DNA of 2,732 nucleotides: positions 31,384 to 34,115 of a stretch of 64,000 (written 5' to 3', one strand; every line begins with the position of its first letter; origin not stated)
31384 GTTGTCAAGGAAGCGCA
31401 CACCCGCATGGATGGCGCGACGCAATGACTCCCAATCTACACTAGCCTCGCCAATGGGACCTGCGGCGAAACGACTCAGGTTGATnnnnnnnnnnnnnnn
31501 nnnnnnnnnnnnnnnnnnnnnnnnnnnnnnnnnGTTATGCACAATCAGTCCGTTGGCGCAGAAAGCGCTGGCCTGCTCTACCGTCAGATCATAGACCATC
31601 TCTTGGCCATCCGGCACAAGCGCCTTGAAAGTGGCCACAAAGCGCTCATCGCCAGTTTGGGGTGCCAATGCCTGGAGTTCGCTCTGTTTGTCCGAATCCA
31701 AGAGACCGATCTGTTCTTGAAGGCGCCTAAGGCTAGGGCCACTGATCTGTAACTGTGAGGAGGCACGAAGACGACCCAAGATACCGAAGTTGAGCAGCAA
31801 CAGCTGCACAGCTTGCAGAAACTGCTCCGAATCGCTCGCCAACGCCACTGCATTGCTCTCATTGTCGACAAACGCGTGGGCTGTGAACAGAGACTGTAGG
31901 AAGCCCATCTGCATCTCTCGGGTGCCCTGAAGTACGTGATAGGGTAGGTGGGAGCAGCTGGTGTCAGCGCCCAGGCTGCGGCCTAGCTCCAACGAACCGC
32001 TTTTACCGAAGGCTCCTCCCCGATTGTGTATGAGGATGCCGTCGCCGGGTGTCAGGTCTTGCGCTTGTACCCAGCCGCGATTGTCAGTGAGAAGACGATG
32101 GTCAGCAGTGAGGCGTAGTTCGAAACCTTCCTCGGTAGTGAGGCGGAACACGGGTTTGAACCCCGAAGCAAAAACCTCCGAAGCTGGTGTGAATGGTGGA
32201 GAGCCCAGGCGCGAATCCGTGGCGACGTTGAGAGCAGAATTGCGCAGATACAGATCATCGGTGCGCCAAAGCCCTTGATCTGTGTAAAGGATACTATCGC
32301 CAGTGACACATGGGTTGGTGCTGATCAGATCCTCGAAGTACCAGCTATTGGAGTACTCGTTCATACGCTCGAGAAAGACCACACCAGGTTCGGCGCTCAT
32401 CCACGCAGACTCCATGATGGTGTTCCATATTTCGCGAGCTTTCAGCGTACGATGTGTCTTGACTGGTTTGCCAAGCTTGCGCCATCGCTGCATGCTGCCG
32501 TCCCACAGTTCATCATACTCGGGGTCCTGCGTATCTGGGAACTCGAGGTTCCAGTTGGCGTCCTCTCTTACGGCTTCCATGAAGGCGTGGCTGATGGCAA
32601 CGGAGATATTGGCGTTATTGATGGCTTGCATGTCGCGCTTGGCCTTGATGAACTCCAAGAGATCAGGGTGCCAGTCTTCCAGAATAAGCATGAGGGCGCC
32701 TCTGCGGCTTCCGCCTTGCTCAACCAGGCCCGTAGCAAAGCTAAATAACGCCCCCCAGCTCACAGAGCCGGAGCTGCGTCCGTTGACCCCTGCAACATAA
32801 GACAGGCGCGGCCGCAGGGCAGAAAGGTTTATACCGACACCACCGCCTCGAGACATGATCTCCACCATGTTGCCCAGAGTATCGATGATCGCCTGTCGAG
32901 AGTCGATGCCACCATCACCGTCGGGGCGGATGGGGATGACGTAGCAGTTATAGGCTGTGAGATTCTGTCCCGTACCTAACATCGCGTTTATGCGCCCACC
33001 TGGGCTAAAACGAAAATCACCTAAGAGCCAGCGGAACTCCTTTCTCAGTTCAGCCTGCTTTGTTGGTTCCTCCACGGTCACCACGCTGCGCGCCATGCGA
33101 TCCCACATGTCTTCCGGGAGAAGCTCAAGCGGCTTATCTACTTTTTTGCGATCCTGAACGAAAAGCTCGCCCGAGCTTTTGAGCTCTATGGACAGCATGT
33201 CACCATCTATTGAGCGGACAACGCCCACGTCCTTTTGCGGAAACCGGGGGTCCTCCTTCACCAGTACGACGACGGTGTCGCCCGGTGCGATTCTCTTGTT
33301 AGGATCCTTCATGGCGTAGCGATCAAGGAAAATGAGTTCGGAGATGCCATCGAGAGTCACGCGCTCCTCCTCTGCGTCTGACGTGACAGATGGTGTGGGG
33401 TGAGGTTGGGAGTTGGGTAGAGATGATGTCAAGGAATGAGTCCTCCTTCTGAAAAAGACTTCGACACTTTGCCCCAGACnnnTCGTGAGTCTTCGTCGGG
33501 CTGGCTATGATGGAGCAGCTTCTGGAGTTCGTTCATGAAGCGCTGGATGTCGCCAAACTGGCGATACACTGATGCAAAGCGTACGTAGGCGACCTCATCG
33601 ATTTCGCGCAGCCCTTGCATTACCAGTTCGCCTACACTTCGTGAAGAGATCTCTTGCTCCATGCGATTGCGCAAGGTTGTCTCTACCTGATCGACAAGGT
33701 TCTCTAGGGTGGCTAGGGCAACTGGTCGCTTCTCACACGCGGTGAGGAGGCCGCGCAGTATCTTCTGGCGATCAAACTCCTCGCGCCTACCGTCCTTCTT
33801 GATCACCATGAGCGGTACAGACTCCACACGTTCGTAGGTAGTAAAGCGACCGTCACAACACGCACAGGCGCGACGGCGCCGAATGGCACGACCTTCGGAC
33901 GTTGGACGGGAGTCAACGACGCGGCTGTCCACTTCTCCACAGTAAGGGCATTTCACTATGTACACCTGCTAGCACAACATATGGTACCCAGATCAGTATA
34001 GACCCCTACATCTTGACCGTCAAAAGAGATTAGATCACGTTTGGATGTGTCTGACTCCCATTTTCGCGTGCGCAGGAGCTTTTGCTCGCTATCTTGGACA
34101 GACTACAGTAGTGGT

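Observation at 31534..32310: Intein splitting the TNPC-GEQPL active-site motif of class II ribonucleotide reductase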

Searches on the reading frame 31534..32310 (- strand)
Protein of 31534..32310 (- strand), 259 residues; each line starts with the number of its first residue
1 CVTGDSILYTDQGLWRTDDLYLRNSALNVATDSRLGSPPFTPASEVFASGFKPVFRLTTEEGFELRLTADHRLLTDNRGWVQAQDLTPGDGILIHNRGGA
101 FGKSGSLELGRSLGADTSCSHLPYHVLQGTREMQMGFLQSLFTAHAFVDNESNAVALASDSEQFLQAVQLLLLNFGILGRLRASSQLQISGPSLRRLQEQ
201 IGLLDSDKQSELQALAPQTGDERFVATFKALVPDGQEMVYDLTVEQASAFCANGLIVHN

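Call 5: search_protein_families(library=pfam, proteins=[window:31534-32310:-], max_evalue=10)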
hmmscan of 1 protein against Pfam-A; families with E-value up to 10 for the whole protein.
window:31534-32310:- (259 aa): 2 families
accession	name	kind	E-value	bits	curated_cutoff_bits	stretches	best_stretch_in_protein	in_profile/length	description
PF14890.11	Intein_splicing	-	2e-15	57.4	35.8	1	43-259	38-155/155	Intein splicing domain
PF14528.11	LAGLIDADG_3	-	1.7e-10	41.4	22.5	1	133-202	2-82/82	LAGLIDADG-like domain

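Call 6: search_protein_families(library=ncbifam, proteins=[window:31534-32310:-], max_evalue=0.1)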
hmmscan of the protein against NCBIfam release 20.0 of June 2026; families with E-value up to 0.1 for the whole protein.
window:31534-32310:- (259 aa): 12 families
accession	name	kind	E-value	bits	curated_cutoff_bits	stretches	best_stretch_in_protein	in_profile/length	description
NF005852.0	PRK07773.1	equivalog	3.9e-18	65.2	780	3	39-93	438-491/886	replicative DNA helicase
NF006207.0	PRK08332.1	equivalog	9.5e-17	59.5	2400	3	43-95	937-988/1684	vitamin B12-dependent ribonucleotide reductase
NF011418.0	PRK14845.1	equivalog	7.9e-13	47.1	756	1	131-215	227-311/1049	translation initiation factor IF-2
NF038098.1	GyrA_w_intein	exception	8.9e-11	40.4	1850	2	110-213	312-422/1232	intein-containing DNA gyrase subunit A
NF011491.0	PRK14898.1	equivalog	1.3e-10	40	783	1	112-223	315-429/860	DNA-directed RNA polymerase subunit A''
NF003159.0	PRK04132.1-4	equivalog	3e-07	28.9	999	1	117-215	252-344/852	replication factor C small subunit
TIGR01443.1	intein_Cterm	domain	1e-06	28.8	15.6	1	239-259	2-23/24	intein C-terminal splicing region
NF038136.1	rSAM_Rv_intein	exception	1e-06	27.9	700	1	49-259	124-334/574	intein-containing Rv2578c family radical SAM protein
TIGR01445.1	intein_Nterm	domain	0.00043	21.2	24.5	1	1-75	1-83/83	intein N-terminal splicing region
NF003158.0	PRK04132.1-3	equivalog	0.00053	17.2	1750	1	1-95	648-744/1437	replication factor C small subunit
NF007072.0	PRK09519.1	equivalog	0.0013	17.2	1024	0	29-106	282-358/790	intein-containing recombinase RecA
NF038162.1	RtcB_rel_intein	exception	0.0014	16.7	1150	0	50-95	146-190/961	intein-containing RtcB family protein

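Call 7: search_solved_structures(query=window:31534-32310:-, max_evalue=1, show_alignments=3)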
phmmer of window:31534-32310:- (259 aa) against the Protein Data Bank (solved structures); distinct sequences matched with E-value up to 1: 24.
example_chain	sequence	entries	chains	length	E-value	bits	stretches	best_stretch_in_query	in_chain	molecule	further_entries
4o1r_A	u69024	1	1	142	4.9e-11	45.7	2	43-99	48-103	Replicative DNA helicase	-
7cfv_A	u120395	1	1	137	5.5e-07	32.5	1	2-93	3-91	Spl DnaX mini-intein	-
2imz_A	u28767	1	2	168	1.3e-05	28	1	17-107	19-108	Endonuclease PI-MtuI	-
4oz6_A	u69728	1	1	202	2.7e-05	26.9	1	25-95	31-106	Mxe gyrA intein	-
3ifj_A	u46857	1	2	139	3.1e-05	26.7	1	17-95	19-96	Endonuclease PI-MtuI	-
6frg_A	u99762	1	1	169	4e-05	26.4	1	42-93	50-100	Replicative DNA helicase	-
6frh_A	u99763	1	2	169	4e-05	26.4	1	42-93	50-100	Replicative DNA helicase,Replicative DNA helicase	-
2in0_A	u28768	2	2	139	4.4e-05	26.2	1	17-95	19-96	Endonuclease PI-MtuI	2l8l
3igd_A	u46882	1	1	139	4.8e-05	26.1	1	16-95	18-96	Endonuclease PI-MtuI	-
1am2_A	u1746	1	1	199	5.5e-05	25.9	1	25-95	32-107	MXE GYRA INTEIN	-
1mi8_A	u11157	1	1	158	7e-05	25.6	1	42-94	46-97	DnaB intein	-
2in9_A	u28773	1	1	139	0.00011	24.9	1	17-95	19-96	Endonuclease PI-MtuI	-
5k08_A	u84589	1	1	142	0.00022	23.9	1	17-95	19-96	RecA mini intein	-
5i0a_A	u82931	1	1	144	0.00024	23.8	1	17-95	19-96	Intein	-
2in8_A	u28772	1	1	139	0.00042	23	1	17-95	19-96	Endonuclease PI-MtuI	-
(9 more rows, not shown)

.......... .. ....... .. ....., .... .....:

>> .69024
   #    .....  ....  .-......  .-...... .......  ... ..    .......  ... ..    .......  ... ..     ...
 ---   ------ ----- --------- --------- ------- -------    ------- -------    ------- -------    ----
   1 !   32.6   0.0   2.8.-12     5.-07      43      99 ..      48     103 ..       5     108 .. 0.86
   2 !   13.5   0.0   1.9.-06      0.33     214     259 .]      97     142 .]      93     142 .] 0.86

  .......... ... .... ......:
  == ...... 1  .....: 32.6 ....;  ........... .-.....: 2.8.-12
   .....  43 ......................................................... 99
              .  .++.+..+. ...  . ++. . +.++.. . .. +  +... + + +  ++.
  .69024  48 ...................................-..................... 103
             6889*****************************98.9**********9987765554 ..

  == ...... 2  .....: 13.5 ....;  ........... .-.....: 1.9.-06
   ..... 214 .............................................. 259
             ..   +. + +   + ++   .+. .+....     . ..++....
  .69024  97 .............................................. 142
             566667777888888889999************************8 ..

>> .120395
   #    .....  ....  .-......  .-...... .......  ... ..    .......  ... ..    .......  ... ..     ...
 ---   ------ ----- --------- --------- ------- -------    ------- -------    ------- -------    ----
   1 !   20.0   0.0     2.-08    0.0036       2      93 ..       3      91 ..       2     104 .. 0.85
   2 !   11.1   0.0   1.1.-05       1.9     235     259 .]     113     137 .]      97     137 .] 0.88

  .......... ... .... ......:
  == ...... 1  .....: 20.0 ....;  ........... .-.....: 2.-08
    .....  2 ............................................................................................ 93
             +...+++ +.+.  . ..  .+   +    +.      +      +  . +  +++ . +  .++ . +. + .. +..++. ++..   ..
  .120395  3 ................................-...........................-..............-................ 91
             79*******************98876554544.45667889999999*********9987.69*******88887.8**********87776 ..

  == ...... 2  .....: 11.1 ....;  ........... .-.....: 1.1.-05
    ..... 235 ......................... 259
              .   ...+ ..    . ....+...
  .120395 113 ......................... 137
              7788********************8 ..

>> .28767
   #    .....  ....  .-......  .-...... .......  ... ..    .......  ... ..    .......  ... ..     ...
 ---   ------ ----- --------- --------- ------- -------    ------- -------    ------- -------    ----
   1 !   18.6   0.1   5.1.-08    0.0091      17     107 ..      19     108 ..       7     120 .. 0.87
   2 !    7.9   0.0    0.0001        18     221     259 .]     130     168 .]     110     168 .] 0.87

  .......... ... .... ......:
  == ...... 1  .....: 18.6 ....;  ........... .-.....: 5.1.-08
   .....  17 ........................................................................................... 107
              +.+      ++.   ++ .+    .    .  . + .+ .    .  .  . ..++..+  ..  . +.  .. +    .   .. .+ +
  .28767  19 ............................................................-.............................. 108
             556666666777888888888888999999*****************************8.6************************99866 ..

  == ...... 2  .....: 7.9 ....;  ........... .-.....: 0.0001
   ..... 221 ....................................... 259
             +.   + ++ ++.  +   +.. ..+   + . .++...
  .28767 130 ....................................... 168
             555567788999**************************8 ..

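Call 8: find_homologous_proteins(query=window:31534-32310:-, max_evalue=0.001)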
Query window:31534-32310:- (259 aa): 6 proteins with E <= 0.001 among 1036 candidates.
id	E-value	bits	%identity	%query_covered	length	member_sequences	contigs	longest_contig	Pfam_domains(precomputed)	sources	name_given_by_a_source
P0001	1.7e-39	154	45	44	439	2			PF02867.21,PF14528.12,PF14890.12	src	-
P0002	1.7e-37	147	56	44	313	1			PF14528.12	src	-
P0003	2.4e-26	111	49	47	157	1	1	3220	PF14890.12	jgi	jgi:Intein/homing endonuclease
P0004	8.5e-26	109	63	32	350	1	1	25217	PF02867.21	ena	-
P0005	4.1e-12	64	48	36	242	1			PF02867.21,PF14890.12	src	-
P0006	1.9e-10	59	46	36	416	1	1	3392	PF02867.21,PF00317.27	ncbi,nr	ncbi:MAG TPA: ribonucleotide reductase N-terminal alpha domain-containing protein, partial [Kofleria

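Call 13: find_encoding_contigs(protein=P0004, flank=6000, max_places=3)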
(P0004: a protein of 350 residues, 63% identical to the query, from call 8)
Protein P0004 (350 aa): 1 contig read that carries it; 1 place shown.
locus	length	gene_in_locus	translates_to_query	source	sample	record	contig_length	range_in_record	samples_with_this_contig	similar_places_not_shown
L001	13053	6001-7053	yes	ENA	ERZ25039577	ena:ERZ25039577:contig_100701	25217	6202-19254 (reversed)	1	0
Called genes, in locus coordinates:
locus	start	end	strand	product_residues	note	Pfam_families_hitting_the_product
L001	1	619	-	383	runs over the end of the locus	PF00561:Abhydrolase_1, PF12697:Abhydrolase_6 (faint)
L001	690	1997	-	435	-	PF01053:Cys_Met_Meta_PP, PF01041:DegT_DnrJ_EryC1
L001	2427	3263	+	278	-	PF00291:PALP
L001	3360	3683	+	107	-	PF05768:Glrx-like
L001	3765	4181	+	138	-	-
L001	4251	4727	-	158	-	PF11127:YgaP-like_TM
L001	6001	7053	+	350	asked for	PF02867:Ribonuc_red_lgC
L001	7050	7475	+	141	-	PF14528:LAGLIDADG_3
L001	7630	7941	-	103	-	-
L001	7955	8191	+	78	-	PF02867:Ribonuc_red_lgC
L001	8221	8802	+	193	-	PF02867:Ribonuc_red_lgC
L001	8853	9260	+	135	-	PF12637:TSCPD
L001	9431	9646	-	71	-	-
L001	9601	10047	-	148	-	-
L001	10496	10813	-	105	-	-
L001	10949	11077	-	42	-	-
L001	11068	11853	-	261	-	PF00528:BPD_transp_1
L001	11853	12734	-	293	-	PF00528:BPD_transp_1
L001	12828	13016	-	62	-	-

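Call 28: find_related_loci(query=window:31534-32310:-, collection=genome_contigs, flank=4000)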
Query window:31534-32310:- (259 aa) in genome_contigs; peptide patterns used: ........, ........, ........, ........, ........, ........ (x = any residue, [..] = any of these).
61 stretches matched a pattern; 3 encode a relative of the query (tblastn E <= 1e-3); 3 distinct loci.
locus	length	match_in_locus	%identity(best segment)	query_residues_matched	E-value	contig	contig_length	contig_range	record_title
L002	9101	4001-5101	55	1-259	5e-33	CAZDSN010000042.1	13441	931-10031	MAG TPA_asm: uncultured Ardenticatenaceae bacterium isolate SRP173033_co1_193 genome assembly, contig: NODE_9613_length_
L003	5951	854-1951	54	1-259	4e-30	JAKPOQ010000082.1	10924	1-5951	MAG: Actinomycetes bacterium isolate JPNA_maxbin.076 k141_247390, whole genome shotgun sequence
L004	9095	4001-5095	40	1-259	2e-25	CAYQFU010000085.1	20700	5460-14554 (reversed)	MAG TPA_asm: uncultured Ktedonobacterales bacterium isolate SRP272529_co2_314 genome assembly, contig: NODE_4199_length_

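Call 37: predict_structure(alignment_id=A1)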
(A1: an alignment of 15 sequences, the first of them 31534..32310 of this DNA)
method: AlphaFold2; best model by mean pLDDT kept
length: 259 residues; sequences in the alignment: 15
mean_pLDDT: 93.7   pTM: 0.91
mean pLDDT of the five models: 93.7, 93.2, 92.3, 92.1, 91.9
residues with pLDDT >= 90: 217; 70-90: 42; 50-70: 0; < 50: 0
segments of 3 or more residues with pLDDT < 50: none
pLDDT, mean of each block of 10 residues (from residue 1): 97 97 95 82 96 98 97 95 98 92 96 89 94 98 93 92 95 96 89 93 93 82 94 98 91 95
secondary structure, 60 per line:
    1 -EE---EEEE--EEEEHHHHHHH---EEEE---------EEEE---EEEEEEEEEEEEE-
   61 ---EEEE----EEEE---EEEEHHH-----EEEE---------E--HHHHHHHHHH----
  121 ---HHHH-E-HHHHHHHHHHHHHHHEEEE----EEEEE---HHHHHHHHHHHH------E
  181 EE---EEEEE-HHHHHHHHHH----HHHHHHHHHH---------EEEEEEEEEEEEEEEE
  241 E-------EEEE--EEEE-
elements in order: E7-10 E13-16 H17-23 E27-30 E40-43 E47-59 E64-67 E72-75 E79-82 E91-94 H107-116 H124-127 H131-145 E146-149 E154-158 H162-173 E180-182 E186-190 H192-201 H206-215 E225-241 E249-252 E255-258

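Call 39: fold_search(model_id=the predicted structure, library=pdb)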
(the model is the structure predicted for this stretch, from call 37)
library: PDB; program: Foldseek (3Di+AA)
matches with E <= 10: 250; with E <= 0.001: 58
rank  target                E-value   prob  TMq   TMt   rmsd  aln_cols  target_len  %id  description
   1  7qsu                  7.8e-12  1.00  0.71  0.53   5.5       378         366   14  Crystal structure of homing endonuclease-associated TliVMA intein (C1A, d333-339) (released 2022-03-30)
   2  7qss                  2.1e-09  1.00  0.66  0.41  10.3       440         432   13  Crystal structure of homing endonuclease-associated TliVMA intein (C1A) (released 2022-03-30)
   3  7qst                  2.2e-09  1.00  0.61  0.46   7.8       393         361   14  Crystal structure of homing endonuclease-associated PhoVMA intein (C1A) (released 2022-03-30)
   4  1dq3                  2.3e-09  1.00  0.70  0.43   6.5       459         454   13  CRYSTAL STRUCTURE OF AN ARCHAEAL INTEIN-ENCODED HOMING ENDONUCLEASE PI-PFUI (released 2000-07-05)
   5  4o1r                  3.3e-09  1.00  0.44  0.77   5.8       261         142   17  Crystal structure of NpuDnaB intein (released 2014-03-19)
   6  1am2                  3.3e-09  1.00  0.45  0.64   9.8       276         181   20  GYRA INTEIN FROM MYCOBACTERIUM XENOPI (released 1998-06-24)
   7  6frg                  4.2e-09  1.00  0.47  0.75   8.5       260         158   17  Crystal structure of G-1F mutant of Ssp DnaB Mini-Intein variant M86 (released 2019-01-30)
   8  4oz6_A                1.2e-08  1.00  0.44  0.66   8.9       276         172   18  Structure of the Branched Intermediate in Protein Splicing (released 2014-05-14)
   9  6frh_A                3.9e-08  1.00  0.44  0.70   7.2       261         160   16  Crystal structure of Ssp DnaB Mini-Intein variant M86 (released 2019-01-30)
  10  6frh_B                5.2e-08  1.00  0.46  0.77   6.5       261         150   15  Crystal structure of Ssp DnaB Mini-Intein variant M86 (released 2019-01-30)
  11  1mi8                  5.5e-08  1.00  0.46  0.81   4.4       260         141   16  2.0 Angstrom crystal structure of a DnaB intein from Synechocystis sp. PCC 6803 (released 2003-08-19)
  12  3ifj_A                6.2e-08  1.00  0.47  0.84   5.4       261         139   13  Crystal structure of Mtu recA intein, splicing domain (released 2009-10-06)
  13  2imz_A                7.0e-08  1.00  0.46  0.79   6.9       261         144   14  Crystal structure of Mtu recA intein splicing domain (released 2007-05-01)
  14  6fre                  1.1e-07  1.00  0.47  0.76   4.1       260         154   15  Crystal structure of G-1F/H73A mutant of Ssp DnaB Mini-Intein variant M86 (released 2019-01-30)
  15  2in0                  1.6e-07  1.00  0.49  0.88   2.2       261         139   13  crystal structure of Mtu recA intein splicing domain (released 2007-05-01)
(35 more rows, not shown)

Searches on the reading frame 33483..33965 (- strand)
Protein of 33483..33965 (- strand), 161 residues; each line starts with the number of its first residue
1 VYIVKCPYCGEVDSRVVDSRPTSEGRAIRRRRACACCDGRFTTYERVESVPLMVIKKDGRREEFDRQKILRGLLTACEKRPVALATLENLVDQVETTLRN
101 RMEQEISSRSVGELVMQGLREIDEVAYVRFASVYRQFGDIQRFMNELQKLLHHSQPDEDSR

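Call 27: search_protein_families(library=pfam, proteins=[window:33483-33965:-], max_evalue=0.001)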
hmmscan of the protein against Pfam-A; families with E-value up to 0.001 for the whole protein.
window:33483-33965:- (161 aa): 2 families
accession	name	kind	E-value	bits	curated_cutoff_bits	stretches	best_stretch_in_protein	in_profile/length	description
PF03477.21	ATP-cone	-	1.3e-24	86.9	25.8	1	53-137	2-85/88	ATP cone domain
PF22811.2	Zn_ribbon_NrdR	-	4.6e-18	65.3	27.2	1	5-45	2-42/42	Transcriptional repressor NrdR-like, N-terminal domain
